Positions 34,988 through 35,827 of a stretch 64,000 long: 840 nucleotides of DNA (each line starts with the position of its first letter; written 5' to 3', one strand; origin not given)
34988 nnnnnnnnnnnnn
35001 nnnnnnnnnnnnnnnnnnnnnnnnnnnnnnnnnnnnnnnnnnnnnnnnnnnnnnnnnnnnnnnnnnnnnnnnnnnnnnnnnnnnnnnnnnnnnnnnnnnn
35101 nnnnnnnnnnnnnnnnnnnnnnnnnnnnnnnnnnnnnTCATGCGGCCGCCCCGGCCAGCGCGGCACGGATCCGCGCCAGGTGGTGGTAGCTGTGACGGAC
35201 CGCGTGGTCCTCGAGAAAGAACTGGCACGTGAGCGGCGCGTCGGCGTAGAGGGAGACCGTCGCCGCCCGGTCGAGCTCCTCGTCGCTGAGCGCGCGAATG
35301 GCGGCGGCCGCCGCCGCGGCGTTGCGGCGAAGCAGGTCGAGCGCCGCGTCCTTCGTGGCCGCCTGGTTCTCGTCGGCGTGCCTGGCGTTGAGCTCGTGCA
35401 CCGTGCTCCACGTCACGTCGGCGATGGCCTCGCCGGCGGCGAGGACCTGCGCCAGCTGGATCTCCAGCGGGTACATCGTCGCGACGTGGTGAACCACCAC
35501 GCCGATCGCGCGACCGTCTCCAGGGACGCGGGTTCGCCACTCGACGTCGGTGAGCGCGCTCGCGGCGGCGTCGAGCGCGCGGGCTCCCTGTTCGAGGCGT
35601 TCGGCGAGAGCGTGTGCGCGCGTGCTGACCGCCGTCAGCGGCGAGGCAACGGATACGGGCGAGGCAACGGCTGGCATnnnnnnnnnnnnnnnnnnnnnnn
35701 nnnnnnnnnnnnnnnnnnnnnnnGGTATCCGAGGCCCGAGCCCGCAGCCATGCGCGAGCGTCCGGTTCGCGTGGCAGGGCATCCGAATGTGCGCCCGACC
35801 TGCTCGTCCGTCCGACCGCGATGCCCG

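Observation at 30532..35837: A ~160-bp direct repeat forms the upstream leader of two unrelated operons and brackets a 5-kb module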

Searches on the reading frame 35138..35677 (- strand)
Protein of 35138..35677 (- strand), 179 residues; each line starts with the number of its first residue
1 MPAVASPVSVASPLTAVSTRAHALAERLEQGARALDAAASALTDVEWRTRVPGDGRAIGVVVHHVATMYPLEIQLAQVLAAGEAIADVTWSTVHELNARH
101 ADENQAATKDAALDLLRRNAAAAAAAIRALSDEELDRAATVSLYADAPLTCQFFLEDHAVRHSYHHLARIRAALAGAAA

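Call 10: search_protein_families(library=pfam, proteins=[window:35138-35677:-], max_evalue=0.01)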
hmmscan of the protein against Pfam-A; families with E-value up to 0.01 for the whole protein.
window:35138-35677:- (179 aa): 5 families
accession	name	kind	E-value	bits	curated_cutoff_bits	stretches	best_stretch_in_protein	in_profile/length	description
PF12867.12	DinB_2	-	5.6e-09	37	24.8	1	28-168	2-126/128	DinB superfamily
PF11716.13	MDMPI_N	-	0.00044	21.4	24.2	1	29-139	2-112/140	Mycothiol maleylpyruvate isomerase N-terminal domain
PF08020.16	DUF1706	-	0.0012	19.2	24.2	1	87-149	80-142/166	Protein of unknown function (DUF1706)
PF04978.18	MST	-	0.0023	18.8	27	1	24-142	2-112/149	Mycothiol-S-transferase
PF05163.17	DinB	-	0.0027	18.1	23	1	23-173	7-141/165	DinB family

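Call 14: find_encoding_contigs(protein=window:35138-35677:-, flank=3000, max_places=6)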
Protein window:35138-35677:- (179 aa): 1 contig read that carries it; 1 place shown.
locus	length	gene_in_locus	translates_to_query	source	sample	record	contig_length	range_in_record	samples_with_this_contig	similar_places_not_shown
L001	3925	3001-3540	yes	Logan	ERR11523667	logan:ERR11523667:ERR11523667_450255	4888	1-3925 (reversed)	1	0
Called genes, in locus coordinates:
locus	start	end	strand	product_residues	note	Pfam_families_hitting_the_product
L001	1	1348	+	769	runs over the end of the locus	?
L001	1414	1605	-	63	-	-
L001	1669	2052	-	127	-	-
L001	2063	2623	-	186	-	PF04542:Sigma70_r2, PF08281:Sigma70_r4_2, PF04545:Sigma70_r4 (weak)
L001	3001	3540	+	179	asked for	PF12867:DinB_2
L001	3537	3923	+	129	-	?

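Call 19: find_homologous_proteins(query=window:35138-35677:-, max_evalue=1e-10)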
Query window:35138-35677:- (179 aa): 7994 proteins with E <= 1e-10 among 8000 candidates; the best 120 are listed.
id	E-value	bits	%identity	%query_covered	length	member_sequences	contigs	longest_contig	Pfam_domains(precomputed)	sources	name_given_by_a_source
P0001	8.6e-103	359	100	100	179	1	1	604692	PF12867.13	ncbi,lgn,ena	-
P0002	6.5e-78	278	76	99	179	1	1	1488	PF12867.13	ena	-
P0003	9.8e-78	278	78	99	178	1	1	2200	PF12867.13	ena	-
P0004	2.4e-77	277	78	100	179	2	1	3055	PF12867.13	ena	-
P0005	2.0e-76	274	77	99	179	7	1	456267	PF12867.13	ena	-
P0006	2.4e-76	273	75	100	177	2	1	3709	PF12867.13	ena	-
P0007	2.6e-76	273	78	99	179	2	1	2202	PF12867.13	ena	-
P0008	9.9e-76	271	80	90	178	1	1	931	PF12867.13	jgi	jgi:hypothetical protein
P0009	1.7e-75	271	79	91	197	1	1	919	PF12867.13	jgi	jgi:hypothetical protein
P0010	3.0e-75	270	79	91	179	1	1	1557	PF12867.13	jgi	jgi:hypothetical protein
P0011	4.3e-75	269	75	98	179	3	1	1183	PF12867.13,PF11716.14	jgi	jgi:hypothetical protein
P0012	4.9e-75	269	76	93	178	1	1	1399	PF12867.13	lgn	-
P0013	5.2e-75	269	78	97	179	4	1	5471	PF12867.13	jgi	jgi:hypothetical protein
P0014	6.1e-75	269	76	100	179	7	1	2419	PF12867.13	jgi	jgi:hypothetical protein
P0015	8.8e-75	268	81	92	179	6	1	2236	PF12867.13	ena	-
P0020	1.5e-74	267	72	100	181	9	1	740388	PF12867.13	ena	-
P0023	2.5e-74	267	75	99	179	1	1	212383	PF12867.13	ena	-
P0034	5.4e-74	266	75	100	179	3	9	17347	PF12867.13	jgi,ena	jgi:hypothetical protein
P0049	4.0e-73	263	75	98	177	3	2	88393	PF12867.13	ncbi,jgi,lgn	ncbi:MAG TPA: DinB family protein [Vicinamibacterales bacterium]|jgi:hypothetical protein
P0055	5.7e-73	262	79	84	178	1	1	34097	PF12867.13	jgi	jgi:hypothetical protein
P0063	7.1e-73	262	74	93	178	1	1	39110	PF12867.13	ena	-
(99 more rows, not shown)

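Call 21: find_encoding_contigs(protein=P0005, flank=8000, max_places=3)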
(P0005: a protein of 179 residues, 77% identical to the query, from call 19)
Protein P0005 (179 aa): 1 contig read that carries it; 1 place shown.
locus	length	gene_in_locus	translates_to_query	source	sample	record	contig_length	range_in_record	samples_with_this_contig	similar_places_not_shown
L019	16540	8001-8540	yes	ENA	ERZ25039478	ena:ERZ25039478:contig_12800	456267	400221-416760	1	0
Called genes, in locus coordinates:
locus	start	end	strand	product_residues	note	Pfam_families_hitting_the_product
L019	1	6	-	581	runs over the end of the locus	PF07690:MFS_1, PF13000:Acatn (faint)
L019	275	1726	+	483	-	PF00089:Trypsin, PF13365:Trypsin_2, PF00595:PDZ, PF13180:PDZ_2, PF17820:PDZ_6, PF13180:PDZ_2 (weak)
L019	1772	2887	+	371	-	-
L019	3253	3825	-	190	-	-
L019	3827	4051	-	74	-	-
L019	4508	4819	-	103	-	-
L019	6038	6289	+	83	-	-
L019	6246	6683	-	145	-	-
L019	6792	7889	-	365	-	PF12852:Cupin_6, PF12833:HTH_18, PF00165:HTH_AraC (weak)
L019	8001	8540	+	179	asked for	PF12867:DinB_2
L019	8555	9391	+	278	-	PF01209:Ubie_methyltran, PF13489:Methyltransf_23 (weak), PF13847:Methyltransf_31, PF08241:Methyltransf_11, PF08242:Methyltransf_12, PF13649:Methyltransf_25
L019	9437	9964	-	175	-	PF07687:M20_dimer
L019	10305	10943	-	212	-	-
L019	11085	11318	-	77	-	-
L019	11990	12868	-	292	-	PF02687:FtsX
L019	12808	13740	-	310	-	PF12704:MacB_PCD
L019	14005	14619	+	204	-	PF07883:Cupin_2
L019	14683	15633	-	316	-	-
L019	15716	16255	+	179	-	PF03449:GreA_GreB_N, PF01272:GreA_GreB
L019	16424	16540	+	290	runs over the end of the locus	PF00657:Lipase_GDSL (weak)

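Call 22: find_encoding_contigs(protein=P0020, flank=8000, max_places=3)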
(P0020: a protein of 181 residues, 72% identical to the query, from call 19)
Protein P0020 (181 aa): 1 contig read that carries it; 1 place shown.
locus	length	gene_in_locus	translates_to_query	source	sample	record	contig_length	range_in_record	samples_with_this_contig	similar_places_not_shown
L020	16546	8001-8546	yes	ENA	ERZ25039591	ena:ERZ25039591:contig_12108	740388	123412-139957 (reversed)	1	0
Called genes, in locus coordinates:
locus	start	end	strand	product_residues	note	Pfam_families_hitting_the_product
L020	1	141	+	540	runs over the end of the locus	PF13360:PQQ_2 (faint)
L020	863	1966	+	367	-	-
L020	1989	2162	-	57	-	-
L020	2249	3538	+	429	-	PF00575:S1, PF23459:S1_RRP5 (weak), PF00575:S1 (weak)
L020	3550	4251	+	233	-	PF13398:Peptidase_M50B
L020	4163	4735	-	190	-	-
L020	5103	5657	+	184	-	-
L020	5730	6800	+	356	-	PF12625:Arabinose_bd, PF12833:HTH_18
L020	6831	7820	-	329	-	PF12852:Cupin_6, PF00165:HTH_AraC (faint), PF12833:HTH_18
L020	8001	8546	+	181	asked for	PF12867:DinB_2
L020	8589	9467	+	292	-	PF13489:Methyltransf_23 (weak), PF01209:Ubie_methyltran, PF13847:Methyltransf_31, PF08241:Methyltransf_11, PF08242:Methyltransf_12, PF13649:Methyltransf_25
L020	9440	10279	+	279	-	PF02585:PIG-L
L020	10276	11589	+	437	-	PF00282:Pyridoxal_deC, PF01212:Beta_elim_lyase (weak), PF00266:Aminotran_5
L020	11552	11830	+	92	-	-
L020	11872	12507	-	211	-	PF00881:Nitroreductase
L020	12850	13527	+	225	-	PF00392:GntR, PF07729:FCD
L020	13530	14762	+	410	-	PF14522:Cytochrome_C7 (faint), PF22113:Mtrc-MtrF_II-IV_dom (faint), PF14537:Cytochrom_c3_2 (faint), PF09699:Paired_CXXCH_1 (faint), PF13435:Cytochrome_C554 (weak)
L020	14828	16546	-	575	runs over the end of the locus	PF01839:FG-GAP (faint), PF13517:FG-GAP_3, PF07593:UnbV_ASPIC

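Call 26: find_encoding_contigs(protein=P0023, flank=7000, max_places=2)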
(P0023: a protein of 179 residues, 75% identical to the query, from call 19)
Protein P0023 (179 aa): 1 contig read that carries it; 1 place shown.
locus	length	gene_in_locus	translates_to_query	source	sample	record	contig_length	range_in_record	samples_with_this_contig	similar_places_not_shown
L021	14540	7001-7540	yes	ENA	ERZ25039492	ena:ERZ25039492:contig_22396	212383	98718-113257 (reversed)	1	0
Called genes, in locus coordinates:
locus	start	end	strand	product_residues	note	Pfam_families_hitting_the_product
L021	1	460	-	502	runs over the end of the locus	PF01225:Mur_ligase, PF08245:Mur_ligase_M, PF02875:Mur_ligase_C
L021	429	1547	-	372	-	PF03033:Glyco_transf_28, PF04101:Glyco_tran_28_C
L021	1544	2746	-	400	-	PF01098:FTSW_RODA_SPOVE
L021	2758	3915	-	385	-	PF08245:Mur_ligase_M, PF02875:Mur_ligase_C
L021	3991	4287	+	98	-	-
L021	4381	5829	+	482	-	PF00089:Trypsin, PF13365:Trypsin_2, PF00595:PDZ, PF13180:PDZ_2 (weak), PF17820:PDZ_6, PF13180:PDZ_2 (weak)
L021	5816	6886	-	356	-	PF12852:Cupin_6, PF00165:HTH_AraC (faint), PF12833:HTH_18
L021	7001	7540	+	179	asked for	PF12867:DinB_2 (weak)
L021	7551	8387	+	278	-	PF01209:Ubie_methyltran, PF13489:Methyltransf_23, PF13847:Methyltransf_31, PF08241:Methyltransf_11, PF08242:Methyltransf_12, PF13649:Methyltransf_25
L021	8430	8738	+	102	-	PF00069:Pkinase, PF07714:PK_Tyr_Ser-Thr (weak)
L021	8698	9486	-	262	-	PF00486:Trans_reg_C, PF07676:PD40 (weak)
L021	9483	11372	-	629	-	PF07676:PD40, PF26549:Tricorn_N, PF07676:PD40, PF26550:Tricorn_2nd (weak), PF26549:Tricorn_N, PF26550:Tricorn_2nd, PF26549:Tricorn_N, PF07676:PD40, +2 more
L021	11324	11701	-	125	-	PF00486:Trans_reg_C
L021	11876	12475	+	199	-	-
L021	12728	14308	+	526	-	PF06826:Asp-Al_Ex, PF02080:TrkA_C (weak), PF06826:Asp-Al_Ex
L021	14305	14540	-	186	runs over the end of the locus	PF02870:Methyltransf_1N, PF01035:DNA_binding_1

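Call 27: find_encoding_contigs(protein=P0049, flank=7000, max_places=2)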
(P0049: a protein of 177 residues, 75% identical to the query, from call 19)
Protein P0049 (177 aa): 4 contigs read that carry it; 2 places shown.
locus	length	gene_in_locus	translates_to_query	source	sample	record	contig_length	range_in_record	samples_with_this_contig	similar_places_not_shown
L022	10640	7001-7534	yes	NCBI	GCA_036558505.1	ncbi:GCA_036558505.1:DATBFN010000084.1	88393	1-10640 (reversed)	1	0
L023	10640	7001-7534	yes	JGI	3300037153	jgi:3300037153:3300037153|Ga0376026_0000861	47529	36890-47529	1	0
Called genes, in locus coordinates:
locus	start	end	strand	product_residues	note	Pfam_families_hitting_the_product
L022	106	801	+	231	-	PF04366:Ysc84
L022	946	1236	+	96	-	-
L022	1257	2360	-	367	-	-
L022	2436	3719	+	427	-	PF14522:Cytochrome_C7 (faint), PF14537:Cytochrom_c3_2 (faint), PF22678:Cytochrom_c_NrfB-like (faint), PF13435:Cytochrome_C554 (faint), PF09699:Paired_CXXCH_1 (weak)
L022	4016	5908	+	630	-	PF00486:Trans_reg_C, PF00515:TPR_1 (faint), PF13432:TPR_16 (weak)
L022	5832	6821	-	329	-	PF12852:Cupin_6, PF12833:HTH_18, PF00165:HTH_AraC (weak)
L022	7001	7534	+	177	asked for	PF12867:DinB_2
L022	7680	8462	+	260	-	PF01209:Ubie_methyltran, PF13489:Methyltransf_23 (weak), PF08241:Methyltransf_11, PF08242:Methyltransf_12, PF13649:Methyltransf_25, PF13847:Methyltransf_31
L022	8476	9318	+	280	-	PF02585:PIG-L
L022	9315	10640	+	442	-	PF00282:Pyridoxal_deC, PF00266:Aminotran_5, PF01212:Beta_elim_lyase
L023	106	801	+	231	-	PF04366:Ysc84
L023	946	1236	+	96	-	-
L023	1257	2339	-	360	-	-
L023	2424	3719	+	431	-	PF14522:Cytochrome_C7 (faint), PF14537:Cytochrom_c3_2 (faint), PF22678:Cytochrom_c_NrfB-like (faint), PF13435:Cytochrome_C554 (faint), PF09699:Paired_CXXCH_1 (weak)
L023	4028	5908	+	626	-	PF00486:Trans_reg_C, PF00515:TPR_1 (faint), PF13432:TPR_16 (weak)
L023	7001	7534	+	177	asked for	PF12867:DinB_2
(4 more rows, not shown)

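Call 28: find_encoding_contigs(protein=P0034, flank=7000, max_places=4)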
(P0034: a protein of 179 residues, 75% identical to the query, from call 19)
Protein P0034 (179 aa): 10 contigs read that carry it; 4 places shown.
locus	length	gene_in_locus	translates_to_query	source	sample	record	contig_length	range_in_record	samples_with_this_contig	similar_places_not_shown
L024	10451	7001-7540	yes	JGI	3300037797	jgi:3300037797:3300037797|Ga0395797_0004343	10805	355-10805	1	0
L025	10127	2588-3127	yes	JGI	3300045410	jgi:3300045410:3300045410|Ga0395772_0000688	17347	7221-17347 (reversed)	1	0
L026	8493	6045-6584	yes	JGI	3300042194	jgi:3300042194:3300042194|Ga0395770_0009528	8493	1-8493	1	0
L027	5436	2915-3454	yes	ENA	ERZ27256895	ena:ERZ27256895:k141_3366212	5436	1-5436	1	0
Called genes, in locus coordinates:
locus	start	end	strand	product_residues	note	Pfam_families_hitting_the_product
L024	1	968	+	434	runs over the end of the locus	PF00474:SSF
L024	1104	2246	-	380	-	PF00465:Fe-ADH, PF13685:Fe-ADH_2, PF25137:ADH_Fe_C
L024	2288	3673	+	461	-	PF07690:MFS_1, PF00083:Sugar_tr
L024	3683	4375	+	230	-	-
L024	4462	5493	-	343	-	-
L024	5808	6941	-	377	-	PF12852:Cupin_6, PF12833:HTH_18, PF00165:HTH_AraC (weak)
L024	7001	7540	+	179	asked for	PF12867:DinB_2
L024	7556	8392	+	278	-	PF01209:Ubie_methyltran, PF13847:Methyltransf_31, PF08241:Methyltransf_11, PF08242:Methyltransf_12, PF13649:Methyltransf_25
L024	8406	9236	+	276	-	PF02585:PIG-L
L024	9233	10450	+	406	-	?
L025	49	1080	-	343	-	-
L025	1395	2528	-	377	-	PF12852:Cupin_6, PF12833:HTH_18, PF00165:HTH_AraC (weak)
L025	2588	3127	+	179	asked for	PF12867:DinB_2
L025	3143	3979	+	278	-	PF01209:Ubie_methyltran, PF13847:Methyltransf_31, PF08241:Methyltransf_11, PF08242:Methyltransf_12, PF13649:Methyltransf_25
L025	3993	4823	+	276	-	PF02585:PIG-L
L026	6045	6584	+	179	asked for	PF12867:DinB_2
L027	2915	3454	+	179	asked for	PF12867:DinB_2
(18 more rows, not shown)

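Call 51: list_cluster_members(proteins=[P0001, P0121])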
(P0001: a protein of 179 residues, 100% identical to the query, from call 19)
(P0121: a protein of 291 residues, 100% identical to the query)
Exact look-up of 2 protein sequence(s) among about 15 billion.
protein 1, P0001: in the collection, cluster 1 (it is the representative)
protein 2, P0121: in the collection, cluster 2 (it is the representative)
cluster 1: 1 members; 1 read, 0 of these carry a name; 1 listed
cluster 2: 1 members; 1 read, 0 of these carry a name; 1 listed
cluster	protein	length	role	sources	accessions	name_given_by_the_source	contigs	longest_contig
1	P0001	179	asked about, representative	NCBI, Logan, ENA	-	-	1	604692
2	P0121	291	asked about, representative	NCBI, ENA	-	-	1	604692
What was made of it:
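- Tried and rejected: The name could not be retrieved (call 51).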

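Call 63: find_encoding_contigs(protein=P0063, flank=4000, max_places=1)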
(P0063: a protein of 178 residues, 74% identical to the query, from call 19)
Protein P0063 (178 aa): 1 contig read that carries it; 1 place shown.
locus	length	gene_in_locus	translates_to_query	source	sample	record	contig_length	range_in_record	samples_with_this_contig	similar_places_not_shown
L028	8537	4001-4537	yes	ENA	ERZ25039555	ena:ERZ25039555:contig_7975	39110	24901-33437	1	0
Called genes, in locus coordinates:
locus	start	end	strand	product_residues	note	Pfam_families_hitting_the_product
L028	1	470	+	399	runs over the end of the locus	PF00144:Beta-lactamase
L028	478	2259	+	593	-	PF02517:Rce1-like, PF00561:Abhydrolase_1, PF12146:Hydrolase_4, PF12697:Abhydrolase_6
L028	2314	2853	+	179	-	PF13505:OMP_b-brl (weak)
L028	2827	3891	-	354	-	PF12852:Cupin_6, PF12833:HTH_18, PF00165:HTH_AraC (weak)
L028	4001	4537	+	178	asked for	PF12867:DinB_2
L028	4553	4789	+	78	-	-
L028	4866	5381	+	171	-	PF01209:Ubie_methyltran (weak), PF08241:Methyltransf_11, PF13649:Methyltransf_25 (weak)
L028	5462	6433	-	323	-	PF00691:OmpA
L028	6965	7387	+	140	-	PF12680:SnoaL_2, PF14534:DUF4440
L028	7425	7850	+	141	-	PF00190:Cupin_1, PF05899:Cupin_3 (weak), PF02311:AraC_binding, PF07883:Cupin_2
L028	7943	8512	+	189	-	PF08281:Sigma70_r4_2, PF04545:Sigma70_r4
